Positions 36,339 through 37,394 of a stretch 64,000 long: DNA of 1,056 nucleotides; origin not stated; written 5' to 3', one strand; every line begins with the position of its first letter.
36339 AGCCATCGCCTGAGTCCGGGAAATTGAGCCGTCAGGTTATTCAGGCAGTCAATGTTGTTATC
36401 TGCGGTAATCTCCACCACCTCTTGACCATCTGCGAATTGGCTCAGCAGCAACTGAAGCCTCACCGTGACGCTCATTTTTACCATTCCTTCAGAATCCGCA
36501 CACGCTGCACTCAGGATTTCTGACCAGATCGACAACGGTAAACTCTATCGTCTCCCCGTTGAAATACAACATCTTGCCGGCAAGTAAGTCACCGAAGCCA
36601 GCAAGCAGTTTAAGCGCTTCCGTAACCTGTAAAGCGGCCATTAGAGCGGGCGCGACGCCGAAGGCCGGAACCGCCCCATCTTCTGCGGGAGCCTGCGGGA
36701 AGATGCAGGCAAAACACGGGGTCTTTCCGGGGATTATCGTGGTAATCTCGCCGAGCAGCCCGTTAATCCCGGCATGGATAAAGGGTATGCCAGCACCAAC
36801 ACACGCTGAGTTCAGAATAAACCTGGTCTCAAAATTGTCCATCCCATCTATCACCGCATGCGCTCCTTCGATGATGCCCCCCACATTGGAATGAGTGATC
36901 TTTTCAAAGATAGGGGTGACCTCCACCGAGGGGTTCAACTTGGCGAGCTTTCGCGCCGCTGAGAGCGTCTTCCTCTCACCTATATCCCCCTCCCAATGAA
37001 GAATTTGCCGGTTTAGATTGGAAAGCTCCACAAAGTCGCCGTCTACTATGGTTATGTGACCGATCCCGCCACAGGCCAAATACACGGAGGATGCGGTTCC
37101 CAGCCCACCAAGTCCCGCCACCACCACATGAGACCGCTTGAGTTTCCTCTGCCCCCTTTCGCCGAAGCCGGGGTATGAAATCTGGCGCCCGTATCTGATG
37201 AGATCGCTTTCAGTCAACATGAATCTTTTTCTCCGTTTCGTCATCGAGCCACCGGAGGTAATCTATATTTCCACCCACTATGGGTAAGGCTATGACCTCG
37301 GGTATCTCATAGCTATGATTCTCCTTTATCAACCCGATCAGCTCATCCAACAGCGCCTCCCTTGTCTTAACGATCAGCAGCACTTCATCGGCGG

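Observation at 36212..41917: Sulfur amino-acid cluster combining methanogen-type sulfide-dependent homocysteine genes with a ThiF/MoaD-GG sulfur-carrier pair next to cysE-cysK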

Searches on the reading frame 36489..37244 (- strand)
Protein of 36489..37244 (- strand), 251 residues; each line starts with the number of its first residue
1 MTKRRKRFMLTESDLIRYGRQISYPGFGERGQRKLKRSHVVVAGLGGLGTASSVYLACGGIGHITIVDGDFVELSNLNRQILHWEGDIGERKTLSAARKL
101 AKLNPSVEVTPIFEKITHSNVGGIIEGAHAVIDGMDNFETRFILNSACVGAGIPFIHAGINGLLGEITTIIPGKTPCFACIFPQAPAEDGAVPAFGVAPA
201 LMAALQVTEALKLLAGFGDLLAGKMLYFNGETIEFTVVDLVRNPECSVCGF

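Call 3: search_protein_families(library=pfam, proteins=[window:36489-37244:-], max_evalue=0.01)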
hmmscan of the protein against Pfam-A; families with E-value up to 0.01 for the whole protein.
window:36489-37244:- (251 aa): 1 family
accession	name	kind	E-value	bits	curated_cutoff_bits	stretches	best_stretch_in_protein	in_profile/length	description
PF00899.27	ThiF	-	5.1e-69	232.5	28.1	1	18-248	1-238/238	ThiF family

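Call 4: search_protein_families(library=ncbifam, proteins=[window:36489-37244:-], max_evalue=0.01)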
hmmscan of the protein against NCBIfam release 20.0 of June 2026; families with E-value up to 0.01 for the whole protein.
window:36489-37244:- (251 aa): 26 families (the best 25 are shown)
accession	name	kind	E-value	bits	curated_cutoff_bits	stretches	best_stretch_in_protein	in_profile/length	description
NF006444.0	PRK08762.1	equivalog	1.2e-71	241.4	449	1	9-250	119-368/387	molybdopterin-synthase adenylyltransferase MoeB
NF004281.0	PRK05690.1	subfamily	4.9e-63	212.7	266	1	9-250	4-249/250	molybdopterin-synthase adenylyltransferase MoeB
NF047750.1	SAMPActivE1UbaA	equivalog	8.6e-62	208.9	450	1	10-250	5-249/270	SAMP-activating enzyme E1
NF006204.0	PRK08328.1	equivalog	1.4e-60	204.7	339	1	9-240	1-231/231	hypothetical protein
TIGR02356.1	adenyl_thiF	equivalog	5.7e-59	198.9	275.25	1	17-214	1-203/203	thiazole biosynthesis adenylyltransferase ThiF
NF009123.0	PRK12475.1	subfamily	1.5e-51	175.7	510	1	17-250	4-244/338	MoeB/ThiF family adenylyltransferase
TIGR02355.1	moeB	equivalog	5.4e-51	173.3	376.55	1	15-249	2-240/240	molybdopterin-synthase adenylyltransferase MoeB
NF005902.0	PRK07878.1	equivalog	3.9e-48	164.3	647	1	10-247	15-261/392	adenylyltransferase/sulfurtransferase MoeZ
NF005646.0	PRK07411.1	equivalog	1.2e-46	159.7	633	1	8-248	9-254/390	molybdopterin-synthase adenylyltransferase MoeB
NF004111.0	PRK05600.1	equivalog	3.2e-44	151.6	437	1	8-242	12-254/371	ThiF family adenylyltransferase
NF006395.0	PRK08644.1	equivalog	1.3e-27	96.9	159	1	30-158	23-152/215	sulfur carrier protein ThiS adenylyltransferase ThiF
NF006077.0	PRK08223.1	equivalog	7.2e-25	87.5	266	1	29-169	20-162/296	hypothetical protein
TIGR02354.1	thiF_fam2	equivalog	3.4e-21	76.1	152.2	1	32-146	16-129/200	thiamine biosynthesis protein ThiF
NF011696.0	PRK15116.1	equivalog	9.7e-20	71.3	304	1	27-162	20-156/268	tRNA cyclic N6-threonylcarbamoyladenosine(37) synthase TcdA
TIGR01408.1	Ube1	subfamily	5.8e-18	64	750.05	1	17-178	401-569/1008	ubiquitin-activating enzyme E1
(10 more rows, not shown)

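Call 35: search_solved_structures(query=window:36489-37220:-, max_evalue=1e-10)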
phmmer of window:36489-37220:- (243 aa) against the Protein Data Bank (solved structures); distinct sequences matched with E-value up to 1e-10: 56.
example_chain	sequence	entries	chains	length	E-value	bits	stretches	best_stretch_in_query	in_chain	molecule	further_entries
1jw9_B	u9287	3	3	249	2e-47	165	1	2-242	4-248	MOLYBDOPTERIN BIOSYNTHESIS MOEB PROTEIN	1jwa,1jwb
1zfn_A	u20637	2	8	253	3.3e-41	144.6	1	3-242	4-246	Adenylyltransferase thiF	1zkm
1zud_1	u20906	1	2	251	4e-41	144.4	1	4-242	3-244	Adenylyltransferase thiF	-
6z6s_DDD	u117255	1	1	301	2.3e-29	105.9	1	2-207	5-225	Adenylyltransferase and sulfurtransferase uba4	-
6yuc_D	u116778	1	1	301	2.3e-29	105.9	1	2-207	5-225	Adenylyltransferase and sulfurtransferase uba4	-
6yub_B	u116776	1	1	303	3.2e-29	105.4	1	2-207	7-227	Adenylyltransferase and sulfurtransferase uba4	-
6yub_A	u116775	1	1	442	7.9e-29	104.1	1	2-207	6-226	Adenylyltransferase and sulfurtransferase uba4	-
9qgg_B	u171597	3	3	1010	1.7e-26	96.5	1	9-172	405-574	E1 ubiquitin-activating enzyme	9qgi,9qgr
8se9_A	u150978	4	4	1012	1.6e-25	93.3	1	9-187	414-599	Ubiquitin-like modifier-activating enzyme 7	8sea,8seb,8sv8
8oif_A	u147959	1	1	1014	1.6e-25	93.3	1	9-187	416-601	Ubiquitin-like modifier-activating enzyme 7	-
6nya_A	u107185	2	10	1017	2.7e-25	92.6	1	9-171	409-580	Ubiquitin-activating enzyme E1 1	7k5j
3cmm_A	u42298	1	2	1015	3.4e-25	92.2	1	9-171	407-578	Ubiquitin-activating enzyme E1 1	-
5l6h_A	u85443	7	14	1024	3.4e-25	92.2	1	9-171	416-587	Ubiquitin-activating enzyme E1 1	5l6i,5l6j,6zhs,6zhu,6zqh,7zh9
4nnj_A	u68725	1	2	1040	3.6e-25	92.1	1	9-171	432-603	Ubiquitin-activating enzyme E1 1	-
9jtc_A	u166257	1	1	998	7.8e-25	91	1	18-186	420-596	UBA7 protein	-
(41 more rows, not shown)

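Call 36: find_related_loci(query=window:36489-37220:-, collection=metagenome_contigs, flank=7000)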
Query window:36489-37220:- (243 aa) in metagenome_contigs; peptide patterns used: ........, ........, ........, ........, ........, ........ (x = any residue, [..] = any of these).
178 stretches matched a pattern; 95 encode a relative of the query (tblastn E <= 1e-3); the best 80 are kept; 80 distinct loci.
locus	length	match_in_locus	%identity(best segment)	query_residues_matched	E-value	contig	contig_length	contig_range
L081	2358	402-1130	97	1-243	3e-168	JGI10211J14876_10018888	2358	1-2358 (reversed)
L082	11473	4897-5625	89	1-243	6e-148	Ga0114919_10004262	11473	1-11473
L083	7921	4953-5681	89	1-243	6e-148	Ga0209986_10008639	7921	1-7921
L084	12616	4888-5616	89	1-243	8e-148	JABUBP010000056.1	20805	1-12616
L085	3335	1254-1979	87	1-242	3e-148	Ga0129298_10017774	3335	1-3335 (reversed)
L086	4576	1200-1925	83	1-242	3e-139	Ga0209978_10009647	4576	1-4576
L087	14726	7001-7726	83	1-242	8e-137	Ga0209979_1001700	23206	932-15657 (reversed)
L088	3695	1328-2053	81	1-242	2e-138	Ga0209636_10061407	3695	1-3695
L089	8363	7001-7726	79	1-242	6e-131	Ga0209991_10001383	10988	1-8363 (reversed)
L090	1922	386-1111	74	1-242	8e-132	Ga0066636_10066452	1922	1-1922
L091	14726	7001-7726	74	1-242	7e-121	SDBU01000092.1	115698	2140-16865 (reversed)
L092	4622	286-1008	72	2-242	8e-120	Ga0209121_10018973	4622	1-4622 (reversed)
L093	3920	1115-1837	72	2-242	7e-121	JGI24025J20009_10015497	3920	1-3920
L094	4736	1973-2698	71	1-242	9e-120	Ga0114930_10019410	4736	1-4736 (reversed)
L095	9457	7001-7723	71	2-242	2e-118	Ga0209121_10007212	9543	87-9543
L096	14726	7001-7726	71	1-242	5e-117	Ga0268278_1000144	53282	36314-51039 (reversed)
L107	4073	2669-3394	69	1-242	6e-117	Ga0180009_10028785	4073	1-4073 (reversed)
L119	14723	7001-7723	69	2-242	6e-114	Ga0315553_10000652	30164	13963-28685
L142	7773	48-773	64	1-242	3e-107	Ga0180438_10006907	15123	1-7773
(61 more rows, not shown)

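Call 40: search_protein_families(library=pfam, proteins=[L089:4308-5447:+, L089:5478-6707:+, L089:6720-6998:+, L119:8020-8946:+, L119:9285-10058:+, L119:12493-13428:+, L119:6047-6805:+, L119:5731-6102:+, L096:8557-10335:+, L142:1156-2004:+], max_evalue=0.001)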
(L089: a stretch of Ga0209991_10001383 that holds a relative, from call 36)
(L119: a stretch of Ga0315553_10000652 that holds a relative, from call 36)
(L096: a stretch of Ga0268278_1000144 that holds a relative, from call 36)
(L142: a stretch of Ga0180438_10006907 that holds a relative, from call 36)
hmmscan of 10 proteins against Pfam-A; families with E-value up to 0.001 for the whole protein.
L089:4308-5447:+ (379 aa): 3 families
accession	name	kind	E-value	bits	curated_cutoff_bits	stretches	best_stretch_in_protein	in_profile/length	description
PF01053.26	Cys_Met_Meta_PP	-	4.7e-156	519.6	27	1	4-378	1-381/381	Cys/Met metabolism PLP-dependent enzyme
PF00155.27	Aminotran_1_2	-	0.00065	19.4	19.7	1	52-173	44-188/361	Aminotransferase class I and II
PF01041.23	DegT_DnrJ_EryC1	-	0.00071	19.3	19.8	0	49-222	23-198/360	DegT/DnrJ/EryC1/StrS aminotransferase family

L089:5478-6707:+ (409 aa): 2 families
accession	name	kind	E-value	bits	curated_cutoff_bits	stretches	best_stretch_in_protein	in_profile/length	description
PF00291.31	PALP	-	1.9e-68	231.4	35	1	73-374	4-295/295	Pyridoxal-phosphate dependent enzyme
PF05810.19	NinF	-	6.6e-05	23.2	27.5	1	9-32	2-25/25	NinF protein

L089:6720-6998:+ (92 aa): 1 family
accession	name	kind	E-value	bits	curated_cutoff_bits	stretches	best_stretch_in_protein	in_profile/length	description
PF09383.16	NIL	-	2.3e-12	47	24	1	16-82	1-71/73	NIL domain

L119:8020-8946:+ (308 aa): 1 family
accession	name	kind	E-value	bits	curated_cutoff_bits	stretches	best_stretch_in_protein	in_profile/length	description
PF02445.21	NadA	-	3.6e-125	417.4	27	1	10-303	1-295/295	Quinolinate synthetase A protein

L119:9285-10058:+ (257 aa): 9 families
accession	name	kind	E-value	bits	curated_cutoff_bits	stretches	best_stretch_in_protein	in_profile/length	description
PF01946.23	Thi4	-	5.5e-86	288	26.2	1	7-238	1-235/235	Thi4 family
PF01266.30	DAO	-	3e-11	43.9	27.9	1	25-65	1-41/353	FAD dependent oxidoreductase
PF12831.13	FAD_oxidored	-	8e-10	39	27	1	25-172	1-148/416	FAD dependent oxidoreductase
PF13450.12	NAD_binding_8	-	7.3e-09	36.2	21.9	1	28-63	1-36/68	NAD(P)-binding Rossmann-like domain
PF03486.20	HI0933_like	-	3.1e-06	27.3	50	1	25-68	2-47/244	HI0933-like protein Rossmann domain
PF01494.25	FAD_binding_3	-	4.2e-06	26.7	22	1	23-55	1-33/349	FAD binding domain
PF07992.20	Pyr_redox_2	-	6.9e-06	26.1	26.1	1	25-103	2-58/291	Pyridine nucleotide-disulphide oxidoreductase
PF00890.30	FAD_binding_2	-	1.4e-05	25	20.4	1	25-68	1-46/414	FAD binding domain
PF01593.30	Amino_oxidase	-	0.00039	20.3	19.8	1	34-60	2-28/443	Flavin containing amine oxidoreductase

L119:12493-13428:+ (311 aa): 4 families
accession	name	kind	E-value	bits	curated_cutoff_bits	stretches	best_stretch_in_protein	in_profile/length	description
PF01180.27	DHO_dh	-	7.4e-81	272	27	1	18-294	8-291/291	Dihydroorotate dehydrogenase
PF01207.24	Dus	-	1.1e-07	31.7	20.4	1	127-196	78-155/311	Dihydrouridine synthase (Dus)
PF03060.21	NMO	-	1.2e-05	25.3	28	1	217-278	164-227/331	Nitronate monooxygenase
PF00977.27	His_biosynth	-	5.9e-05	23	23.6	1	230-287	59-116/228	Histidine biosynthesis protein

L119:6047-6805:+ (252 aa): 13 families
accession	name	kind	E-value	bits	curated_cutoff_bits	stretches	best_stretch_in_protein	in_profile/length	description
PF13847.12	Methyltransf_31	-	1.2e-43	148.7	27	1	72-218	2-145/145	Methyltransferase domain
PF13649.12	Methyltransf_25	-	3.9e-22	79.2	27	1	77-173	1-97/97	Methyltransferase domain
PF08241.18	Methyltransf_11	-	1.1e-21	77.7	21.2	1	78-177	1-95/95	Methyltransferase domain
PF01209.24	Ubie_methyltran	-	3.2e-18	66.4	20.1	1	71-178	45-152/233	ubiE/COQ5 methyltransferase family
PF08242.18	Methyltransf_12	-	3.6e-13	50.5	30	1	78-175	1-98/98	Methyltransferase domain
PF13489.12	Methyltransf_23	-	1e-09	38.7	27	1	67-188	16-127/164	Methyltransferase domain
PF06325.19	PrmA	-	6.2e-09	36.2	22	1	71-184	159-265/296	Ribosomal protein L11 methyltransferase (PrmA)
PF01135.25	PCMT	-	1e-08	35.6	20.3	1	67-132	67-132/210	Protein-L-isoaspartate(D-aspartate) O-methyltransferase (PCMT)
PF05148.21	Methyltransf_8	-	4.6e-07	30.4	27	1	131-182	111-161/219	Hypothetical methyltransferase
PF05175.20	MTS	-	1.3e-06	28.6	23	1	73-177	31-138/170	Methyltransferase small domain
PF20922.3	Anamorsin_N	-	3.6e-06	27.2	27.1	1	105-185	15-95/163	Anamorsin, N-terminal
PF02353.26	CMAS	-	0.00058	19.7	27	0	69-182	58-169/273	Mycolic acid cyclopropane synthetase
PF00891.24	Methyltransf_2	-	0.00092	19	22.3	0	71-184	60-171/210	O-methyltransferase domain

L119:5731-6102:+ (123 aa): 4 families
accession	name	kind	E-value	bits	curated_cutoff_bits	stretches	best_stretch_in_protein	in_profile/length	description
PF01022.26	HTH_5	-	3.9e-17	62.3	22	1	21-65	2-46/47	Bacterial regulatory protein, arsR family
PF12840.13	HTH_20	-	3.6e-07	30.5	27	1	19-65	2-49/51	Helix-turn-helix domain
PF01978.25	TrmB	-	0.00013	22.1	25.6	1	27-75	15-63/68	Sugar-specific transcriptional regulator TrmB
PF25212.1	HVO_A0114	-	0.00014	22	27.6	1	18-74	19-78/84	HVO_A0114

L096:8557-10335:+ (592 aa): 2 families
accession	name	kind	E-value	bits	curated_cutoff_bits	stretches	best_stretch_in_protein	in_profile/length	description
PF01314.23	AFOR_C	-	3.8e-115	385.6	27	1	241-586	28-385/385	Aldehyde ferredoxin oxidoreductase, domains 2 & 3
PF02730.20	AFOR_N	-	6e-67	225.7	29.8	1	5-201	2-197/199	Aldehyde ferredoxin oxidoreductase, N-terminal domain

L142:1156-2004:+ (282 aa): 1 family
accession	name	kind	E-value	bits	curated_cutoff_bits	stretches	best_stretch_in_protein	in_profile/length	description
PF02634.21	FdhD-NarQ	-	3.4e-79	266.3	27.2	1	45-277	1-236/237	FdhD/NarQ family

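Call 50: search_solved_structures(query=window:36489-37220:-, max_evalue=1e-40, show_alignments=2)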
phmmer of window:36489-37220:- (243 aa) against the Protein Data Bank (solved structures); distinct sequences matched with E-value up to 1e-40: 3.
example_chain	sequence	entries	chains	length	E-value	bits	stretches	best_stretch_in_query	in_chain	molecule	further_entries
1jw9_B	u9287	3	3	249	2e-47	165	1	2-242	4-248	MOLYBDOPTERIN BIOSYNTHESIS MOEB PROTEIN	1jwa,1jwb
1zfn_A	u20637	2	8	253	3.3e-41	144.6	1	3-242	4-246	Adenylyltransferase thiF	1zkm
1zud_1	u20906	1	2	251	4e-41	144.4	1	4-242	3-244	Adenylyltransferase thiF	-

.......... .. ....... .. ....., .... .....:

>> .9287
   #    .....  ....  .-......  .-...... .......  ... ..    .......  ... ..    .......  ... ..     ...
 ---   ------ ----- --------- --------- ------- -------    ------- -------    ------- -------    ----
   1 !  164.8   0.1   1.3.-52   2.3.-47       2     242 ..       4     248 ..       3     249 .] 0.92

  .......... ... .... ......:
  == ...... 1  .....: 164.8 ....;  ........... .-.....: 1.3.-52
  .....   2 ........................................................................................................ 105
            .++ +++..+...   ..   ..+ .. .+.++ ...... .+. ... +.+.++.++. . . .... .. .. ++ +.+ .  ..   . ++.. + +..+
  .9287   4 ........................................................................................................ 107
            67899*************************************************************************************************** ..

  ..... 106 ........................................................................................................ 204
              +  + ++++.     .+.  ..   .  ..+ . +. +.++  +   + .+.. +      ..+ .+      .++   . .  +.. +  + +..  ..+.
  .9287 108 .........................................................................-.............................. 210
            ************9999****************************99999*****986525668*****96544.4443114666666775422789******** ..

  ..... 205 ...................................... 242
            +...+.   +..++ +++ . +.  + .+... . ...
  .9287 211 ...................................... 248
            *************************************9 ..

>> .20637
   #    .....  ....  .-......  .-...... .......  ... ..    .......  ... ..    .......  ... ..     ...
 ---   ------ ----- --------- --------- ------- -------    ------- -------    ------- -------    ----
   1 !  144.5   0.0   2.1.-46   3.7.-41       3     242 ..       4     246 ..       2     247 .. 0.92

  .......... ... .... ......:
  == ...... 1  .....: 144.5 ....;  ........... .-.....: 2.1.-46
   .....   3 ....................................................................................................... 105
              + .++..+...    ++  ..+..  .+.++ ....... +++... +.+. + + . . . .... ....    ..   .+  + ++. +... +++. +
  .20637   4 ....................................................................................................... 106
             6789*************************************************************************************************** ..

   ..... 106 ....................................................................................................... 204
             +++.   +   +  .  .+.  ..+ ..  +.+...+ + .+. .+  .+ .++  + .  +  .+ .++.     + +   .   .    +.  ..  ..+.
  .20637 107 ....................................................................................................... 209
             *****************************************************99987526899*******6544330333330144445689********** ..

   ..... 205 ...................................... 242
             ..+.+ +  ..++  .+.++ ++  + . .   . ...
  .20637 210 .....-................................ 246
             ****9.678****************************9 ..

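Call 73: search_protein_families(library=ncbifam, proteins=[L089:5478-6707:+, L089:4308-5447:+, L089:6720-6998:+, L090:1123-1395:+, L119:7741-8013:+, L107:2217-2570:+], max_evalue=0.001)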
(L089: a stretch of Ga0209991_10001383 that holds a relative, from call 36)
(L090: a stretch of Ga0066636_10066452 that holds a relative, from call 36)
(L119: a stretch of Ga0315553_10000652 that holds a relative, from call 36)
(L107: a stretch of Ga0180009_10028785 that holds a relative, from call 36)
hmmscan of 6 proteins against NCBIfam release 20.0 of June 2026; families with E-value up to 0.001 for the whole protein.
L089:5478-6707:+ (409 aa): 36 families (the best 25 are shown)
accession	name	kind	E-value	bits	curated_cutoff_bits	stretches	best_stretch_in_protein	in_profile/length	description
NF006050.0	PRK08197.1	equivalog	2.2e-94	316.5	303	1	1-388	3-393/406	threonine synthase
TIGR00260.1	thrC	equivalog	4.1e-85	285.9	167.1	1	56-381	1-340/340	threonine synthase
NF004170.0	PRK05638.1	equivalog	2.9e-64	217.3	421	1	7-380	2-359/442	threonine synthase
NF006205.0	PRK08329.1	equivalog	3.8e-50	170.8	358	1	7-379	2-346/347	threonine synthase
NF005035.0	PRK06450.1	equivalog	2.7e-44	151.4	301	1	8-379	5-337/338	threonine synthase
NF004996.0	PRK06381.1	equivalog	3.2e-39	134.8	266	1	75-375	14-317/319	threonine synthase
TIGR03844.1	cysteate_syn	equivalog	2.5e-19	69.3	324.9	2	7-192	3-185/398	cysteate synthase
TIGR01127.1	ilvA_1Cterm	equivalog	3.6e-17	62.4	378.75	1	77-374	1-283/380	threonine ammonia-lyase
NF006390.0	PRK08639.1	equivalog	8.3e-16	58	421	1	77-375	26-313/418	threonine ammonia-lyase IlvA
NF005292.0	PRK06815.1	equivalog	3.3e-15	55.9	371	1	76-359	21-293/320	threonine/serine dehydratase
NF005680.0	PRK07476.1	equivalog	7.5e-15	54.7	413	1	76-381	23-315/326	hydroxyectoine utilization dehydratase EutB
NF006674.0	PRK09224.1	subfamily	1e-14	54.2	577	1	66-377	16-314/508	threonine ammonia-lyase IlvA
NF040741.1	ornith_OrtB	equivalog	1.6e-14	53.2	550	1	93-152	83-142/464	2-amino-4-oxopentanoate thiolase subunit OrtB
TIGR01124.1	ilvA_2Cterm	equivalog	1.2e-13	50.5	411.3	1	67-378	9-307/499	threonine ammonia-lyase, biosynthetic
NF009130.0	PRK12483.1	subfamily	8.9e-13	47.6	801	1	67-377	29-326/521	threonine ammonia-lyase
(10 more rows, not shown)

L089:4308-5447:+ (379 aa): 54 families (the best 25 are shown)
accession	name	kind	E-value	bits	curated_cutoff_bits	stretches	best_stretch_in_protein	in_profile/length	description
NF005810.0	PRK07671.1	equivalog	1.2e-153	511.6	594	1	1-378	1-377/377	bifunctional cystathionine gamma-lyase/homocysteine desulfhydrase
NF005871.0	PRK07811.1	equivalog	6.5e-150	499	513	1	2-378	12-387/389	cystathionine gamma-synthase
NF004821.0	PRK06176.1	equivalog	3.2e-144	480.5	642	1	1-378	1-377/380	cystathionine gamma-synthase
NF005976.0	PRK08064.1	equivalog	5.7e-141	470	627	1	3-378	7-381/390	cystathionine beta-lyase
TIGR02080.1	O_succ_thio_ly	equivalog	2.9e-130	434.4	504.55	1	3-378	4-380/382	cystathionine gamma-synthase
TIGR01328.1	met_gam_lyase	equivalog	7.5e-128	426.7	549.7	1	1-378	2-389/391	methionine gamma-lyase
NF006095.0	PRK08247.1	equivalog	3.6e-122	407.7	585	1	3-378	6-364/369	methionine biosynthesis PLP-dependent protein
NF006450.0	PRK08776.1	equivalog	9.5e-121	403.3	730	1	5-378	15-389/405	O-succinylhomoserine (thiol)-lyase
NF005263.0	PRK06767.1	equivalog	1.2e-119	399.9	617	1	2-378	5-384/392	methionine gamma-lyase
NF004876.0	PRK06234.1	subfamily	2.8e-118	395.4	666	1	2-378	8-396/400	methionine gamma-lyase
NF005695.0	PRK07503.1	equivalog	5.4e-118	394.2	666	1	3-378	10-395/403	methionine gamma-lyase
TIGR01329.1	cysta_beta_ly_E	equivalog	1.2e-116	389.6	487.5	1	8-378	6-379/383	cystathionine beta-lyase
NF006003.0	PRK08133.1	equivalog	8.4e-116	386.9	522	1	2-378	11-395/396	O-succinylhomoserine sulfhydrylase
TIGR01326.1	OAH_OAS_sulfhy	subfamily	1.5e-114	383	495.1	2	2-211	1-219/418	O-acetylhomoserine aminocarboxypropyltransferase/cysteine synthase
NF043007.1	CysBLyMetC_Staph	equivalog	2.5e-114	382.1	700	1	22-378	23-373/378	cystathionine beta-lyase MetC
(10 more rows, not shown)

L089:6720-6998:+ (92 aa): 0 families

L090:1123-1395:+ (90 aa): 2 families
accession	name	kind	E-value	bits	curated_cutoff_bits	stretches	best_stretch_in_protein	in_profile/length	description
NF041918.1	SAMP1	equivalog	6.3e-09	36.3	60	1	4-90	2-91/91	ubiquitin-like small modifier protein 1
TIGR01687.1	moaD_arch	subfamily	1e-08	35.6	49.5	1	3-90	1-88/88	MoaD family protein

L119:7741-8013:+ (90 aa): 2 families
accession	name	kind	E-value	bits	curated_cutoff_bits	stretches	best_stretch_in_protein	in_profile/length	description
TIGR01687.1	moaD_arch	subfamily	3.4e-10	40.3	49.5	1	3-84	1-82/88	MoaD family protein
NF041918.1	SAMP1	equivalog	8.5e-10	39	60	1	4-83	2-84/91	ubiquitin-like small modifier protein 1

L107:2217-2570:+ (117 aa): 0 families
